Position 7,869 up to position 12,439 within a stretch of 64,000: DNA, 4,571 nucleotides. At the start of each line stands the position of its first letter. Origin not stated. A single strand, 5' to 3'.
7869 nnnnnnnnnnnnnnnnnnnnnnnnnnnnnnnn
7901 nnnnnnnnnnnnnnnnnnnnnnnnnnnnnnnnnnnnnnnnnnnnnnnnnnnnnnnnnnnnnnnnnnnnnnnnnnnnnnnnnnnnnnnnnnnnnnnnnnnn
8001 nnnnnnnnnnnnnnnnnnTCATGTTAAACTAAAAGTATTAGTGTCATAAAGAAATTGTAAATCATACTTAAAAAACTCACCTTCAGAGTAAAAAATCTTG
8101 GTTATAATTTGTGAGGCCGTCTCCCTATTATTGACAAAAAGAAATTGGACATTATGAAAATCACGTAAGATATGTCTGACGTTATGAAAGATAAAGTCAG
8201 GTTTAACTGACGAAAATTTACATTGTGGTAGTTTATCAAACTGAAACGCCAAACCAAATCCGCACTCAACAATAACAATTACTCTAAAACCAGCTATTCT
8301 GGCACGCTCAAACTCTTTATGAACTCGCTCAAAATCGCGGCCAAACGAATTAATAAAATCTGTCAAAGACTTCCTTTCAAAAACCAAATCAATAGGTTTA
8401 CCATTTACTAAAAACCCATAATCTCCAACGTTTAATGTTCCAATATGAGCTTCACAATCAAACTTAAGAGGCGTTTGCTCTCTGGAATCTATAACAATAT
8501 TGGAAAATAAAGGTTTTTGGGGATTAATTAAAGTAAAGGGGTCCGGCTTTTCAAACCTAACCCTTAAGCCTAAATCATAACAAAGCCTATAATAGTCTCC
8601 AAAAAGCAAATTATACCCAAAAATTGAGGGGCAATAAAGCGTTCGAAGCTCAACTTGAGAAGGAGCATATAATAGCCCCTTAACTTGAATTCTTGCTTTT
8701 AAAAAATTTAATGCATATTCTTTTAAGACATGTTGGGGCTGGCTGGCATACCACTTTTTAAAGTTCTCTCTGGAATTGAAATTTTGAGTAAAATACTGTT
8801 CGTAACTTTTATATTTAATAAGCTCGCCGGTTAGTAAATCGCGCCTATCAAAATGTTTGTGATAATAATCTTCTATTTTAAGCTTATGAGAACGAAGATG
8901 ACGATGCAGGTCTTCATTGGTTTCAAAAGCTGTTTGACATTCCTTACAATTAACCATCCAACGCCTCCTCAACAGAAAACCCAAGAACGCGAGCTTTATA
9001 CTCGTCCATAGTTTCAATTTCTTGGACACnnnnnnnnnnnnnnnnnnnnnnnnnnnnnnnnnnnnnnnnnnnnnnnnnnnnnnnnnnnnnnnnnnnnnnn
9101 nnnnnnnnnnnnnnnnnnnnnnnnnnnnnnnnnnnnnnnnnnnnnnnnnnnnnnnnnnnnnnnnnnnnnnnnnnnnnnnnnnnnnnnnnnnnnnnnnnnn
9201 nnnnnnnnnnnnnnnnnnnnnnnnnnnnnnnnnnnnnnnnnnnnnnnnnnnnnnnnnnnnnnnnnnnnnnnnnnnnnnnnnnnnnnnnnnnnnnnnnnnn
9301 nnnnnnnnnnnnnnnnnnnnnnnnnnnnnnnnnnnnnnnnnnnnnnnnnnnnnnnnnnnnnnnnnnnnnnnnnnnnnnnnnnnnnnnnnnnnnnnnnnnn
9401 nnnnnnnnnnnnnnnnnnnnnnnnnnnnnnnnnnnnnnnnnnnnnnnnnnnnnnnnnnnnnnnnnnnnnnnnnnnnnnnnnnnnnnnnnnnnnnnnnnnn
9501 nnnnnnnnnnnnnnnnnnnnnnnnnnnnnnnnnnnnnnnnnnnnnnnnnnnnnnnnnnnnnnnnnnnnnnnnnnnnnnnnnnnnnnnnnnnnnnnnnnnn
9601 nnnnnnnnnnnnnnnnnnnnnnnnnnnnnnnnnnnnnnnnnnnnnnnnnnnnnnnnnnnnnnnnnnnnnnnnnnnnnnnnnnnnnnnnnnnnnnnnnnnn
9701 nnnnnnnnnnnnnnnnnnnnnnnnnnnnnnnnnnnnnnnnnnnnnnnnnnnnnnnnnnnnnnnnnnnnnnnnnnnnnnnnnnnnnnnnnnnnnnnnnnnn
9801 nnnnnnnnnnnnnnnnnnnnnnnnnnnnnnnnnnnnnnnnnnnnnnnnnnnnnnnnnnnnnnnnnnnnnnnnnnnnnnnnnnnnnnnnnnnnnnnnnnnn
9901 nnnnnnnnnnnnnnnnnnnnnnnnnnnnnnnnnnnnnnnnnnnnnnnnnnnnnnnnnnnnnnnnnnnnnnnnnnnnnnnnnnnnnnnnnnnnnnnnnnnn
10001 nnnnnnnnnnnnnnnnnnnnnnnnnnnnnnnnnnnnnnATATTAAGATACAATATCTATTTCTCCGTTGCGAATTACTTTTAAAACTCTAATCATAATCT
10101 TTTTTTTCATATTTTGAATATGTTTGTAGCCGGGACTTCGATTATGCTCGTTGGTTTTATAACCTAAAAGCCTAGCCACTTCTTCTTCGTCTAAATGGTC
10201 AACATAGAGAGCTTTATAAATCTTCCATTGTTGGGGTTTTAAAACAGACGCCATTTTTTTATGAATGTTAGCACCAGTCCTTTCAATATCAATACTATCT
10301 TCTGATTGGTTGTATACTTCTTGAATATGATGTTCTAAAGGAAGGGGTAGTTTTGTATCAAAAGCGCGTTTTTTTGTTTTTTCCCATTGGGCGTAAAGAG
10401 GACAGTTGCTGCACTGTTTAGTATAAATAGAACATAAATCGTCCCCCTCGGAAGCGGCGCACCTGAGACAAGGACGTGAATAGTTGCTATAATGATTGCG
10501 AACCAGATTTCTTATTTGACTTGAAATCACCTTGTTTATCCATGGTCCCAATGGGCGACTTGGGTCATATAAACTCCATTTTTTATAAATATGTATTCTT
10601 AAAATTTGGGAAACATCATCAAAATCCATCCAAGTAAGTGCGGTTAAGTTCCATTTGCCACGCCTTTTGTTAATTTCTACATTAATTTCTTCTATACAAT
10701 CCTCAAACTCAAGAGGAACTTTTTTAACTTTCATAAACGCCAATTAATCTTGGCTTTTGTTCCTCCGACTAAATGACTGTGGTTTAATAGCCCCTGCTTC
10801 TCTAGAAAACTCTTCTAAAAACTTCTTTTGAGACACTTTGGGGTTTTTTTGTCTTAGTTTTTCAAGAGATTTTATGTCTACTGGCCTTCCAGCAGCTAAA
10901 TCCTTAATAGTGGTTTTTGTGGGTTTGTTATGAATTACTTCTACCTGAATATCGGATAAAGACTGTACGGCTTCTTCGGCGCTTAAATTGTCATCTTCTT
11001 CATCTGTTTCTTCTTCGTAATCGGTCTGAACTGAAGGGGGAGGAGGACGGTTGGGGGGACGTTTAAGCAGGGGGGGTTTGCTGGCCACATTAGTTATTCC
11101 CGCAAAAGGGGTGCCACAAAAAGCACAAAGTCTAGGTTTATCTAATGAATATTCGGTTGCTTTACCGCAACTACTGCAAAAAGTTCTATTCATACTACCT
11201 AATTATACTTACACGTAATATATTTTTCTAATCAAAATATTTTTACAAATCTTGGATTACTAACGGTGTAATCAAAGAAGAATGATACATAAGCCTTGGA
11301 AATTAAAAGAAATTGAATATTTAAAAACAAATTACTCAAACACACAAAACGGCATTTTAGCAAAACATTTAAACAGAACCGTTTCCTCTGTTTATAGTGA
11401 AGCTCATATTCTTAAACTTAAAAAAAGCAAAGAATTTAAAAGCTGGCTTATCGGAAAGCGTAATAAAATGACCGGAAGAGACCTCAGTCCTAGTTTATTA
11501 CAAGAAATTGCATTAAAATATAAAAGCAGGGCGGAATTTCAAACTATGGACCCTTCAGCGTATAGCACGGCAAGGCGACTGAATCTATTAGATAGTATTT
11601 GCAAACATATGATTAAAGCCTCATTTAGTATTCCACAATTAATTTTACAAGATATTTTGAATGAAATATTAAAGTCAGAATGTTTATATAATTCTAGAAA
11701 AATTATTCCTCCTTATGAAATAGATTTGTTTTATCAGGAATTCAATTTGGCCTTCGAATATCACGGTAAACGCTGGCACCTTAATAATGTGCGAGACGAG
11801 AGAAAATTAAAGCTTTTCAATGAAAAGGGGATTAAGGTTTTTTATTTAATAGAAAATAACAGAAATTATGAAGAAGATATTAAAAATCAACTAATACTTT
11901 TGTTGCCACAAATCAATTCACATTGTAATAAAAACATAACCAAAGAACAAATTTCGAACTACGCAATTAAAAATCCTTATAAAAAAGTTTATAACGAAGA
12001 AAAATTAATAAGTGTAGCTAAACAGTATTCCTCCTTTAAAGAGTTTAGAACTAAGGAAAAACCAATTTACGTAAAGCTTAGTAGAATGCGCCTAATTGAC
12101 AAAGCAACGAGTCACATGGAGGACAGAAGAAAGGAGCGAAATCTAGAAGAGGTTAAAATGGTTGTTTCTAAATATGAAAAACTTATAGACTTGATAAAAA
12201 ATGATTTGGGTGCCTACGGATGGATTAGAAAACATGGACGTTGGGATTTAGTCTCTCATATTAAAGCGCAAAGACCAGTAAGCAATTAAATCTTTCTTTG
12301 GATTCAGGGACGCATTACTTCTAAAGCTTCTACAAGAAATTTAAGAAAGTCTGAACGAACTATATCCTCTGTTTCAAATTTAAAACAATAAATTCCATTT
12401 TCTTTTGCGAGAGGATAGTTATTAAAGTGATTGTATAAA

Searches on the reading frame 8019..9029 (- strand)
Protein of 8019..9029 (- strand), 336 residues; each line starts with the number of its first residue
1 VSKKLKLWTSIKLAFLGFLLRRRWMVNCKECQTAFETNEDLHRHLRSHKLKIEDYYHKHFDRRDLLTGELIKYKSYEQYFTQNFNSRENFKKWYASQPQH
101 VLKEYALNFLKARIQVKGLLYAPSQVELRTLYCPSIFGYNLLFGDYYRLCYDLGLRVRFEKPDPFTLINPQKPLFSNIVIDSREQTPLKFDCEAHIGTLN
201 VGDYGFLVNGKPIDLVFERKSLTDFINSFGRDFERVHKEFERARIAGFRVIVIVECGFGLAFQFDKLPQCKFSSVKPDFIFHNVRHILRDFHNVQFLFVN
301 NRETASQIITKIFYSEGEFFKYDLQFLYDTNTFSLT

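Call 13: search_protein_families(library=phrogs, proteins=[window:8019-9029:-])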
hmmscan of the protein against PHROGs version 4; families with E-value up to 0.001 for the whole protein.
window:8019-9029:- (336 aa): 1 family
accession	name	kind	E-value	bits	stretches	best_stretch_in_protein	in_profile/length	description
phrog_3490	-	DNA, RNA and nucleotide metabolism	1.5e-13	52.1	1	177-316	10-165/175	ERCC4-type nuclease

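Call 56: search_protein_families(library=pfam, proteins=[window:8019-9029:-], max_evalue=0.01)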
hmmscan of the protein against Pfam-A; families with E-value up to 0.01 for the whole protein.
window:8019-9029:- (336 aa): 3 families
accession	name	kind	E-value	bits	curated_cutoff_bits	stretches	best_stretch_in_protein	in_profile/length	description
PF02732.21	ERCC4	-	1.7e-09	38.1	24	1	181-311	2-139/140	ERCC4 domain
PF00096.32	zf-C2H2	-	0.00089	20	25.2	1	28-48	3-23/23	Zinc finger, C2H2 type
PF13894.12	zf-C2H2_4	-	0.0084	17.2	27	1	27-48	2-23/24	C2H2-type zinc finger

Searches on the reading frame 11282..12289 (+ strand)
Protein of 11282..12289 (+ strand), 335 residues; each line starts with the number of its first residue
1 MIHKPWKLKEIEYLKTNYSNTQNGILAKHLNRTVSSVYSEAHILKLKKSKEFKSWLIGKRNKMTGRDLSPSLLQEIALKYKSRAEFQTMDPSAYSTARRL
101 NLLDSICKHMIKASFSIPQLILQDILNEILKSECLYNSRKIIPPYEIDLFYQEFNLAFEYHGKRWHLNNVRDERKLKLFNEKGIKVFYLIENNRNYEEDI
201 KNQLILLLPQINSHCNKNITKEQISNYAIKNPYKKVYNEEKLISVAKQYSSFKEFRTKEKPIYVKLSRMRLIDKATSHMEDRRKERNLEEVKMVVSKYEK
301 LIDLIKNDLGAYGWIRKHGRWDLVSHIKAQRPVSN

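Call 13: search_protein_families(library=phrogs, proteins=[window:11282-12289:+])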
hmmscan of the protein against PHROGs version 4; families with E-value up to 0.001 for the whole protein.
window:11282-12289:+ (335 aa): 5 families
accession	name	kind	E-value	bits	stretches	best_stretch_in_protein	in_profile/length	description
phrog_20046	-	unknown function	3.1e-17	64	2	73-113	256-296/302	-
phrog_3339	-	DNA, RNA and nucleotide metabolism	4.4e-12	46.8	1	20-205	155-348/536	homing endonuclease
phrog_323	-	transcription regulation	1.3e-06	29.2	1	2-55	93-149/319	transcriptional regulator, D5-like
phrog_11013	-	unknown function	1.1e-05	26.2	1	3-54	30-79/87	-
phrog_1891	-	DNA, RNA and nucleotide metabolism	0.00055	20.5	1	5-57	51-103/255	HNH endonuclease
